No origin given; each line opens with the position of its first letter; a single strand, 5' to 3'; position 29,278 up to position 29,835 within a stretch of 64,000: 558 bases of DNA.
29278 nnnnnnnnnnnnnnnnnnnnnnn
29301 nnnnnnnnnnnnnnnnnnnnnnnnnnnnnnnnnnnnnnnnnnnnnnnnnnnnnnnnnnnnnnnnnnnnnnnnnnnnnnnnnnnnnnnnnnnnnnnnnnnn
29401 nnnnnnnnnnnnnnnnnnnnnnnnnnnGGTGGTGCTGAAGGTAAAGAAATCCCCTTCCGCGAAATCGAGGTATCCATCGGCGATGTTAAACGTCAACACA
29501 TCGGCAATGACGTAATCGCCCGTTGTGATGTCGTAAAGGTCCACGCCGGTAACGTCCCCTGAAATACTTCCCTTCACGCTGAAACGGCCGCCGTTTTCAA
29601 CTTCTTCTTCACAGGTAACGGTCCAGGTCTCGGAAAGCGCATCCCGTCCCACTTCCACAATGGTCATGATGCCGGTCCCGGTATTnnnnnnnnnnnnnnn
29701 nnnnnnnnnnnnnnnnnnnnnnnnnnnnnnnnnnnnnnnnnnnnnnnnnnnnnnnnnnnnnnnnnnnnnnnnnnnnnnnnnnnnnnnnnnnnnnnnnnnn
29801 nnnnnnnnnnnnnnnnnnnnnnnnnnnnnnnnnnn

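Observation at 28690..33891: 1733-aa Ig-repeat / Asp-box-propeller lipoprotein encoded directly after pilQ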

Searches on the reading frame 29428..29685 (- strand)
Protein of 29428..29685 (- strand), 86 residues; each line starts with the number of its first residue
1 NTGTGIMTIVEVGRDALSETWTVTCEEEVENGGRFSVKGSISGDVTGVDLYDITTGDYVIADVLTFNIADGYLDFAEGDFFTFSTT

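Call 68: search_protein_representatives(alignment_id=A4)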
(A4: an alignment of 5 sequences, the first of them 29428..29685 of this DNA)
Query: 5 sequences, 79 profile positions. Proteins with E-value up to 0.001 (for the whole library): 643; up to 1e-10: 140; up to 1e-30: 17. The best 150 are listed.
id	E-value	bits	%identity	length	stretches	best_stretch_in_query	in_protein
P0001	3.4e-121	412.2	-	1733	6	1-79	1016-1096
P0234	2.5e-49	181.9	-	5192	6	2-79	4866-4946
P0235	3.4e-42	159.0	-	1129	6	8-79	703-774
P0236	8.9e-41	154.5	-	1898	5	2-79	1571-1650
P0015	4.9e-39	148.9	-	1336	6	3-79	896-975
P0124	4.0e-38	146.0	-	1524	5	2-79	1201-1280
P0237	9.6e-38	144.8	-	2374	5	2-79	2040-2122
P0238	3.3e-37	143.1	-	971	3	10-79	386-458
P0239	1.9e-36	140.6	-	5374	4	2-79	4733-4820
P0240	2.9e-36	140.0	-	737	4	2-79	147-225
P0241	9.7e-36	138.3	-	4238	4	2-79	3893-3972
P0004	1.4e-35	137.9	-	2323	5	2-78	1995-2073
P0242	5.1e-34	132.8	-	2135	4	2-79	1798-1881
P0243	7.4e-33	129.1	-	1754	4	11-79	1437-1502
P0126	2.2e-31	124.4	-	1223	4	2-79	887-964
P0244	6.1e-31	123.0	-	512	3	31-78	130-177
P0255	5.5e-24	100.7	-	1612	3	12-78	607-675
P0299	1.2e-13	67.6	-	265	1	6-79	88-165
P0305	1.7e-13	67.0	-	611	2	13-79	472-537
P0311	4.0e-13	65.9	-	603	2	15-79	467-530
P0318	1.5e-12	64.1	-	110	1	8-78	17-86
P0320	1.9e-12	63.7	-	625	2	9-76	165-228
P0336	9.3e-12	61.5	-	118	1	2-78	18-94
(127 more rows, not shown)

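Call 69: search_protein_families(library=pfam, proteins=[P0305, P0311, P0318, P0336, P0299, P0238, P0240, P0244, P0255, P0320], max_evalue=0.001)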
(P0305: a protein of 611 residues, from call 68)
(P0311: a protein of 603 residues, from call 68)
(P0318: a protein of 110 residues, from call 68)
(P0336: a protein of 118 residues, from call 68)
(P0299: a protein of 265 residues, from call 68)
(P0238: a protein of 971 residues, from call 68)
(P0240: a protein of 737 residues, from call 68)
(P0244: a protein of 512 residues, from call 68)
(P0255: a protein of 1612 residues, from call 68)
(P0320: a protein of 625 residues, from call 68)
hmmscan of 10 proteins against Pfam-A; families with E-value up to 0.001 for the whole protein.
P0305 (611 aa): 0 families

P0311 (603 aa): 0 families

P0318 (110 aa): 0 families

P0336 (118 aa): 0 families

P0299 (265 aa): 0 families

P0238 (971 aa): 1 family
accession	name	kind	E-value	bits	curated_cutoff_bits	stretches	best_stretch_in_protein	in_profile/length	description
PF15902.12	Sortilin-Vps10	-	3.8e-09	36.3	33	1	549-609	3-60/446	Sortilin, neurotensin receptor 3,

P0240 (737 aa): 2 families
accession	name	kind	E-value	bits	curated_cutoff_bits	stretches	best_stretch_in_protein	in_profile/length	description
PF15902.12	Sortilin-Vps10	-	0.00043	19.6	33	0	311-379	3-68/446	Sortilin, neurotensin receptor 3,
PF02012.26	BNR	-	0.00053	20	27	0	359-369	1-11/12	BNR/Asp-box repeat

P0244 (512 aa): 0 families

P0255 (1612 aa): 4 families
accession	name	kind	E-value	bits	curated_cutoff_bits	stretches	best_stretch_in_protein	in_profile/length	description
PF13517.12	FG-GAP_3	-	4.6e-48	162.1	26.9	8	893-957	1-61/61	FG-GAP-like repeat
PF01839.29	FG-GAP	-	1.6e-16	60.2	22.1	1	839-857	3-21/37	FG-GAP repeat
PF13205.12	Big_5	-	4.6e-08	34.2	23.6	1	1141-1256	6-105/105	Bacterial Ig-like domain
PF16743.10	PliI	-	0.00042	20.4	27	0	530-563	48-81/123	Periplasmic lysozyme inhibitor of I-type lysozyme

P0320 (625 aa): 0 families

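Call 70: list_cluster_members(proteins=[P0305, P0311, P0318, P0299, P0320, P0255, P0244, P0234, P0239, P0336])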
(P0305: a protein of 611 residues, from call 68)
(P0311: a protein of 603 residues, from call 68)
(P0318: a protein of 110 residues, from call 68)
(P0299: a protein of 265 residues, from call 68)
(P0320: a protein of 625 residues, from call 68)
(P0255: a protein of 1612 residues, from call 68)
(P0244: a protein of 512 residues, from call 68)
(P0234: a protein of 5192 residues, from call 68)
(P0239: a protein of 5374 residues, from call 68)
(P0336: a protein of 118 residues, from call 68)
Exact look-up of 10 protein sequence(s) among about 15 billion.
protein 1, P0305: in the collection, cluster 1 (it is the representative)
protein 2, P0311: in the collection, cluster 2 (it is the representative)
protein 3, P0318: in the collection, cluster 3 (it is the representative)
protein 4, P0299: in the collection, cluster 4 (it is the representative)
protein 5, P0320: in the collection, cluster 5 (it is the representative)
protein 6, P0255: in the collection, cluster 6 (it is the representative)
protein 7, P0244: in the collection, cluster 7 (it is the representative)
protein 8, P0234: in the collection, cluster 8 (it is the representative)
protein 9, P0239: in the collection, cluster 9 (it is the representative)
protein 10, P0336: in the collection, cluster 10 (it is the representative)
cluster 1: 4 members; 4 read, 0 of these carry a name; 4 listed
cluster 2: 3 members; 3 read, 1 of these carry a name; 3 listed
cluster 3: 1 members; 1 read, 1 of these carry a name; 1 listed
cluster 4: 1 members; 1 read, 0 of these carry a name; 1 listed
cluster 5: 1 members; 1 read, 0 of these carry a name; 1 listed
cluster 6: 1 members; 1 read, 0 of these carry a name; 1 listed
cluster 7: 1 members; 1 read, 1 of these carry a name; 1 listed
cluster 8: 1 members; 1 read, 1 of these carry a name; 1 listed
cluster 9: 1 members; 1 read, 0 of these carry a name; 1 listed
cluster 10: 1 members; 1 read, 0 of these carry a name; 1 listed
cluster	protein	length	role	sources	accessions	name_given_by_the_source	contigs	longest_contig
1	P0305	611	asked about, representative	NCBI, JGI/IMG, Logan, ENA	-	-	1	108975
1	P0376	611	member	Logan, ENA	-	-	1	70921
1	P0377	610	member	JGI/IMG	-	-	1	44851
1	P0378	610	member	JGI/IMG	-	-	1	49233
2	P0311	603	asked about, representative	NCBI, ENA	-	-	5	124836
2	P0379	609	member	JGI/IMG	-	hypothetical protein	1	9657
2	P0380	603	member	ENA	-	-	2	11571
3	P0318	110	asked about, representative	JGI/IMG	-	hypothetical protein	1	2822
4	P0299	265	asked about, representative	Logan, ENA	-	-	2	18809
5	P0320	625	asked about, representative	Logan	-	-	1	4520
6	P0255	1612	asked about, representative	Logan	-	-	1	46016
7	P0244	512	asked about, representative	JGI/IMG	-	hypothetical protein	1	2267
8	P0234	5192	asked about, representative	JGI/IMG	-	adhesin/invasin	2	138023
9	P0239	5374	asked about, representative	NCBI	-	-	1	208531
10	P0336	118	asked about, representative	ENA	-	-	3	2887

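Call 83: search_solved_structures(query=A4, max_evalue=5)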
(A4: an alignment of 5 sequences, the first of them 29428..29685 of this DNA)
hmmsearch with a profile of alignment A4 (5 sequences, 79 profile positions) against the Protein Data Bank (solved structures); distinct sequences matched with E-value up to 5: 0.
